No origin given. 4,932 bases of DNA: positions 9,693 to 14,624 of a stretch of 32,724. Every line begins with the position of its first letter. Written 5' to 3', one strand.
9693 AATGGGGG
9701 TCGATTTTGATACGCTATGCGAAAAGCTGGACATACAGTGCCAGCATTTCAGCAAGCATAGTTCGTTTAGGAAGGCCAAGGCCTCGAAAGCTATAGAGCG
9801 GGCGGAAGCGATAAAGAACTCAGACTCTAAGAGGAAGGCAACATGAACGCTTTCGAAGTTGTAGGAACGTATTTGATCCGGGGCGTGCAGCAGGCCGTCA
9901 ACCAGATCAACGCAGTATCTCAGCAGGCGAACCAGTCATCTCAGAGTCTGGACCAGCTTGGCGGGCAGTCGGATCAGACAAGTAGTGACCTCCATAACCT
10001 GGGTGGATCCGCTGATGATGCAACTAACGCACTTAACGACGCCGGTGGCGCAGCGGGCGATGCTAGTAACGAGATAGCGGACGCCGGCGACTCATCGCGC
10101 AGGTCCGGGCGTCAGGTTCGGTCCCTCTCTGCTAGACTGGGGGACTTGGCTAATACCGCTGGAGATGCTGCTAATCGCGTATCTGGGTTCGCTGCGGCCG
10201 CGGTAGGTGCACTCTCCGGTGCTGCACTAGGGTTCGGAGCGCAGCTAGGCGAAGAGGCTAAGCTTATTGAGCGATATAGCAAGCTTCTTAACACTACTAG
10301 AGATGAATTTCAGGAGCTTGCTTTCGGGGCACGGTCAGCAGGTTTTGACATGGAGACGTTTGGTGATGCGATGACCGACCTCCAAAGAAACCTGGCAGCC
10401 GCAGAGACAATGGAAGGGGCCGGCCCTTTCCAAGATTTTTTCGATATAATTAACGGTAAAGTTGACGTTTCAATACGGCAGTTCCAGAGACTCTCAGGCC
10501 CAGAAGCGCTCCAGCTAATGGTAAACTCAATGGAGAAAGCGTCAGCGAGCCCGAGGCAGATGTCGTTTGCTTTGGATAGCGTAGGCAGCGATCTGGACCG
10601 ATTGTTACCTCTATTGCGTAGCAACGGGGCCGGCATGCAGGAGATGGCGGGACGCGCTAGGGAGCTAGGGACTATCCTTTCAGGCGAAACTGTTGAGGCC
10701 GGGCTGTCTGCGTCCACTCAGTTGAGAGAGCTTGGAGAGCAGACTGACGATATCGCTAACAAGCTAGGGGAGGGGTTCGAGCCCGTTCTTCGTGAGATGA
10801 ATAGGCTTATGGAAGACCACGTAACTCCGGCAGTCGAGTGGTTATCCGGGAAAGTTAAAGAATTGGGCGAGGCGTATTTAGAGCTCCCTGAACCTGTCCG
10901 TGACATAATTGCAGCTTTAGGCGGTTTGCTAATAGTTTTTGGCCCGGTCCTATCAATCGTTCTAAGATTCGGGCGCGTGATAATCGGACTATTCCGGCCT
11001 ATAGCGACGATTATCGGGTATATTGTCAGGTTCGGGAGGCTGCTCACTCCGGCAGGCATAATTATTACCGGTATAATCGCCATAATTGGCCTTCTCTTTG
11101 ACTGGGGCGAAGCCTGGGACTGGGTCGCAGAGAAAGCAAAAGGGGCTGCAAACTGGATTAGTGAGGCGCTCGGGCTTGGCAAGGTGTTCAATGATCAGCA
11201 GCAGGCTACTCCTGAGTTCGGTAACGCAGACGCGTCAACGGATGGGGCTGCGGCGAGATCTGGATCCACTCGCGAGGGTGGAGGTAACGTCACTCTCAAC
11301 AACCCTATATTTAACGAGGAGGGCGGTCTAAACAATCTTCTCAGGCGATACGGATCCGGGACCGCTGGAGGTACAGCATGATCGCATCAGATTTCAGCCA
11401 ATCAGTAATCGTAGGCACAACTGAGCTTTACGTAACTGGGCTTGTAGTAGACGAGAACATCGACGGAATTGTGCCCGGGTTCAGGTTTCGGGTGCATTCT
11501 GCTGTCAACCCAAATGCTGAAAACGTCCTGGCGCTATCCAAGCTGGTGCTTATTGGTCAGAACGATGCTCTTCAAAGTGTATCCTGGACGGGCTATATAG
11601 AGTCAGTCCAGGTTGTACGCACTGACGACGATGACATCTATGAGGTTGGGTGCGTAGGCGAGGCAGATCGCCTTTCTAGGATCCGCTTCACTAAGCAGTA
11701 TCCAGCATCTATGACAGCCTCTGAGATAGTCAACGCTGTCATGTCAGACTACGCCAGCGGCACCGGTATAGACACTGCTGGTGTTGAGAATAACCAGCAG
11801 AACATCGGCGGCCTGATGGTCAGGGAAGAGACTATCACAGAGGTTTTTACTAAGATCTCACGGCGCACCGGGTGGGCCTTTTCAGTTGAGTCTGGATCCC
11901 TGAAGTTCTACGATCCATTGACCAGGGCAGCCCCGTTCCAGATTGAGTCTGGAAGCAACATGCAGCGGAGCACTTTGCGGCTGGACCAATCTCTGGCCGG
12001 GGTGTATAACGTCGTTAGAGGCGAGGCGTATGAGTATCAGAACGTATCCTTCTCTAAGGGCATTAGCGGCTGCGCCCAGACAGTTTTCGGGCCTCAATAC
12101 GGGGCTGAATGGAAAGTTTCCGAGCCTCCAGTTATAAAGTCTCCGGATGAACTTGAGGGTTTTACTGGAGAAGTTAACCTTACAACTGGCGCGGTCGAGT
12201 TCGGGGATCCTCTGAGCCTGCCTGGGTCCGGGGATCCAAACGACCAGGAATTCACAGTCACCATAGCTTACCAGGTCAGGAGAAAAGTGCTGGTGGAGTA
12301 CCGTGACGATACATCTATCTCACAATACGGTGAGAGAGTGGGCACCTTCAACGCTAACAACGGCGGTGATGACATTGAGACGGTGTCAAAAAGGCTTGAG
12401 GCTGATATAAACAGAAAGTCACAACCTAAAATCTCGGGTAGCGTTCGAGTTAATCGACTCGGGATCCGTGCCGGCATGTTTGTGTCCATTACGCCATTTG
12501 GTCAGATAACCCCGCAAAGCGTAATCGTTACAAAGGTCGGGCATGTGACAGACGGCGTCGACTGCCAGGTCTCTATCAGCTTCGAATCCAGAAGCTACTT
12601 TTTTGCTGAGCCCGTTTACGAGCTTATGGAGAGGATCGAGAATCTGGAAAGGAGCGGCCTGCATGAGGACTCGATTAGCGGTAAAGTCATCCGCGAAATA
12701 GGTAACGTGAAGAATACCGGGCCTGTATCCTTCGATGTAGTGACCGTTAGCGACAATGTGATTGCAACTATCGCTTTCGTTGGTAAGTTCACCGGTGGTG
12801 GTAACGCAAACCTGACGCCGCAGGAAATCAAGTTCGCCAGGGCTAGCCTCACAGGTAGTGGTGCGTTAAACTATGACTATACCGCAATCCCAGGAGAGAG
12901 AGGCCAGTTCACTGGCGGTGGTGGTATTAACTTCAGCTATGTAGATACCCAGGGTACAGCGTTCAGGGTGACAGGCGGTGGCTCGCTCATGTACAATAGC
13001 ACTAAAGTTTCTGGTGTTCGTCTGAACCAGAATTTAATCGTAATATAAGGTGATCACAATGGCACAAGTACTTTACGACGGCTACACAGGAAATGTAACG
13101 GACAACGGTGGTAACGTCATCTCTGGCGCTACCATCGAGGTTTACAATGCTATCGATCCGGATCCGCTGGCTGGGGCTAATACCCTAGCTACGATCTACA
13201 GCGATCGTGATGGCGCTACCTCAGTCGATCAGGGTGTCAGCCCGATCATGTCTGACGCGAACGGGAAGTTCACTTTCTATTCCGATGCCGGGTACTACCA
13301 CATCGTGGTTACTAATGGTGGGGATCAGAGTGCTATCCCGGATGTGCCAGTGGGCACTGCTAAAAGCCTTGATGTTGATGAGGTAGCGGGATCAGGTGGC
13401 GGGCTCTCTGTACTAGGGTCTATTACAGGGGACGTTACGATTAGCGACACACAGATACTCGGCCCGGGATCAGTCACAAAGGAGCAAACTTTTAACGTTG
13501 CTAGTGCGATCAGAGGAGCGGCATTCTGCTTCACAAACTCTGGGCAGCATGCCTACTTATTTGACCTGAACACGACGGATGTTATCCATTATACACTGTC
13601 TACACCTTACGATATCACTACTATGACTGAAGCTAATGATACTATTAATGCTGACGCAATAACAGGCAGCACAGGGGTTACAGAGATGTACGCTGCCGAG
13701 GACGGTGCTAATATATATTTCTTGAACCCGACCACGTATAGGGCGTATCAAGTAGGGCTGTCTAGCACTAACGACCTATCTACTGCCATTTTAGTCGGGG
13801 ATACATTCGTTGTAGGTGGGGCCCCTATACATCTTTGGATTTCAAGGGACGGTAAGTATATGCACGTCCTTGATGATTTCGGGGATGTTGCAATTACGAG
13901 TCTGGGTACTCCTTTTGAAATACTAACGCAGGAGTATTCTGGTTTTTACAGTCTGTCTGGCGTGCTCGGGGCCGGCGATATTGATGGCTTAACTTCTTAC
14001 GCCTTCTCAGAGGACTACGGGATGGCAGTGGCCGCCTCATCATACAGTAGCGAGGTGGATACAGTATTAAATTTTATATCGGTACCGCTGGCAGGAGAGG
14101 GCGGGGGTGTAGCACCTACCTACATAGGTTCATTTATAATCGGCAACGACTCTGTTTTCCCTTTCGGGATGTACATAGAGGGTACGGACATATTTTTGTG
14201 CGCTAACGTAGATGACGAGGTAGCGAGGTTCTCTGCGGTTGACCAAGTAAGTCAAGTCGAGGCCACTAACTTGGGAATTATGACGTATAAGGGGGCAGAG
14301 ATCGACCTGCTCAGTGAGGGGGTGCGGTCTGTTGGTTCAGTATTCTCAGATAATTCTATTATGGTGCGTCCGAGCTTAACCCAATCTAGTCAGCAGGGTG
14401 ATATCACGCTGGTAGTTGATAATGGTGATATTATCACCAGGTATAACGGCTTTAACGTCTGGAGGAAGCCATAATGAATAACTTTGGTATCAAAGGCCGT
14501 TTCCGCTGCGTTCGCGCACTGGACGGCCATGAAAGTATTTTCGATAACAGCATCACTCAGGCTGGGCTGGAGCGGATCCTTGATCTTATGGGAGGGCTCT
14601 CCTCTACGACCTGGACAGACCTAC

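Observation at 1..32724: Genome-wide over-representation of GATC, especially GGATCC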

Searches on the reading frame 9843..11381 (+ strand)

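Call 6: search_protein_families(library=phrogs, proteins=[window:9843-11381:+])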
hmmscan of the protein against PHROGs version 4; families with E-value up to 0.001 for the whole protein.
window:9843-11381:+ (512 aa): 20 families
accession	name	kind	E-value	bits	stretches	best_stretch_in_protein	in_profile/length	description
phrog_2854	-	tail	5.1e-47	162.1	1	80-348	26-286/855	tail length tape measure protein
phrog_9483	-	tail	1e-25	91.4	1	98-320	28-244/657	tail length tape measure protein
phrog_13674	-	tail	5e-22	79.3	1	97-286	42-241/764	tail length tape measure protein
phrog_8462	-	tail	5.9e-17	62.6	1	103-443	32-357/672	tail length tape measure protein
phrog_8125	-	tail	4.2e-16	60.1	1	113-420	67-354/578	tail length tape measure protein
phrog_1506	-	tail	1.1e-15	57.8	1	29-302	20-233/1269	tail length tape measure protein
phrog_13338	-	unknown function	3.3e-15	56.4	1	91-328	19-249/903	-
phrog_58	-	tail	4.1e-14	52.9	1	18-460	265-675/1544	tail length tape measure protein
phrog_2276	-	tail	1.4e-13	51.4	1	88-438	52-392/673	tail length tape measure protein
phrog_1272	-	tail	2.2e-12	46.6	2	290-443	532-694/1606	tail length tape measure protein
phrog_3981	-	tail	2.8e-10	40.9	1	92-455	15-377/584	tail length tape measure protein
phrog_1533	-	tail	2.1e-09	36.5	1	289-418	525-665/1688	tail length tape measure protein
phrog_9570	-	tail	6.4e-09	36.2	1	75-340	28-297/689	tail length tape measure protein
phrog_167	-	tail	9.8e-09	34.5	1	23-463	328-631/1555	tail length tape measure protein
phrog_24709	-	tail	3.7e-08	33.1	1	103-279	44-207/1069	tail length tape measure protein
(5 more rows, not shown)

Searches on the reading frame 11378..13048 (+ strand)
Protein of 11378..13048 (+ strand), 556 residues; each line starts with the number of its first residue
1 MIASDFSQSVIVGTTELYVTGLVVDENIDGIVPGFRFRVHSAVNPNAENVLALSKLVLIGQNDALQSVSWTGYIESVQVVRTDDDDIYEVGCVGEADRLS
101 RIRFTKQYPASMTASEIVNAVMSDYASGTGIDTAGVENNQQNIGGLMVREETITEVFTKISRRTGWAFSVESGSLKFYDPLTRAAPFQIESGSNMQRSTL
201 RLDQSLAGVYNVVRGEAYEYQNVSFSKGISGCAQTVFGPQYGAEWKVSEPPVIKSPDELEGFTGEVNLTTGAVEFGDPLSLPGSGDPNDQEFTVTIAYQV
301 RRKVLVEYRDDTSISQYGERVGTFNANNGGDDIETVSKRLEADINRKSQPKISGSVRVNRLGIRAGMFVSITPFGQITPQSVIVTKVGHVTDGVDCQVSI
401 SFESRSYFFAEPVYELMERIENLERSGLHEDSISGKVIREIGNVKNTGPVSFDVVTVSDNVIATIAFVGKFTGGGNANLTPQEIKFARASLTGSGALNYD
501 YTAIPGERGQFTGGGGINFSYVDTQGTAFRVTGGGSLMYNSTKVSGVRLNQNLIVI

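Call 6: search_protein_families(library=phrogs, proteins=[window:11378-13048:+])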
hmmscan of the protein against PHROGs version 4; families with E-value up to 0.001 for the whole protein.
window:11378-13048:+ (556 aa): 0 families

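Call 8: search_protein_families(library=pfam, proteins=[window:11378-13048:+], max_evalue=0.01)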
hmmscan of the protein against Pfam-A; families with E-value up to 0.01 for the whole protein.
window:11378-13048:+ (556 aa): 0 families

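Call 68: search_dna_similar(query=window:11378-13048:+, collection=phages, mode=protein, max_rows=12)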
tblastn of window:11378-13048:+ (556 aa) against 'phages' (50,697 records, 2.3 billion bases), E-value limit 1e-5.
No match.

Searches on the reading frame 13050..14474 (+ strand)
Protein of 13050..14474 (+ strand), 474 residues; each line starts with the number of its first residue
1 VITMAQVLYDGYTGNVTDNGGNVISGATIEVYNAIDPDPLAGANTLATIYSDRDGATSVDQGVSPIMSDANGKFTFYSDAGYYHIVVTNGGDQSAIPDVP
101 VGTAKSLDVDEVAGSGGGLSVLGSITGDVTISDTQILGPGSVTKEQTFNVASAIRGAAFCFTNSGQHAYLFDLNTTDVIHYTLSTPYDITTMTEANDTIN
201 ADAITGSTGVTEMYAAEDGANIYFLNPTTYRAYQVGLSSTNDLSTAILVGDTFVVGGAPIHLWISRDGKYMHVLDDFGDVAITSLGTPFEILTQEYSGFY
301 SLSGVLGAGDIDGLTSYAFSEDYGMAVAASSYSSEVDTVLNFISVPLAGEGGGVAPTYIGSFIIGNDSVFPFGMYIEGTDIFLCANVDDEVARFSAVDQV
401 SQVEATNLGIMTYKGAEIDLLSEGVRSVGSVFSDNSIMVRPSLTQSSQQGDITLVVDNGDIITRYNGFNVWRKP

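Call 6: search_protein_families(library=phrogs, proteins=[window:13050-14474:+])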
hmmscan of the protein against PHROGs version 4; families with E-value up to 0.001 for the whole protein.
window:13050-14474:+ (474 aa): 0 families

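Call 8: search_protein_families(library=pfam, proteins=[window:13050-14474:+], max_evalue=0.01)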
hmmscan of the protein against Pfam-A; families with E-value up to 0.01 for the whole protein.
window:13050-14474:+ (474 aa): 1 family
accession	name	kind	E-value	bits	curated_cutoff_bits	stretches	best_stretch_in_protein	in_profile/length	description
PF13620.12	CarboxypepD_reg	-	1e-05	26.2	32.3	1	13-109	3-77/82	Carboxypeptidase regulatory-like domain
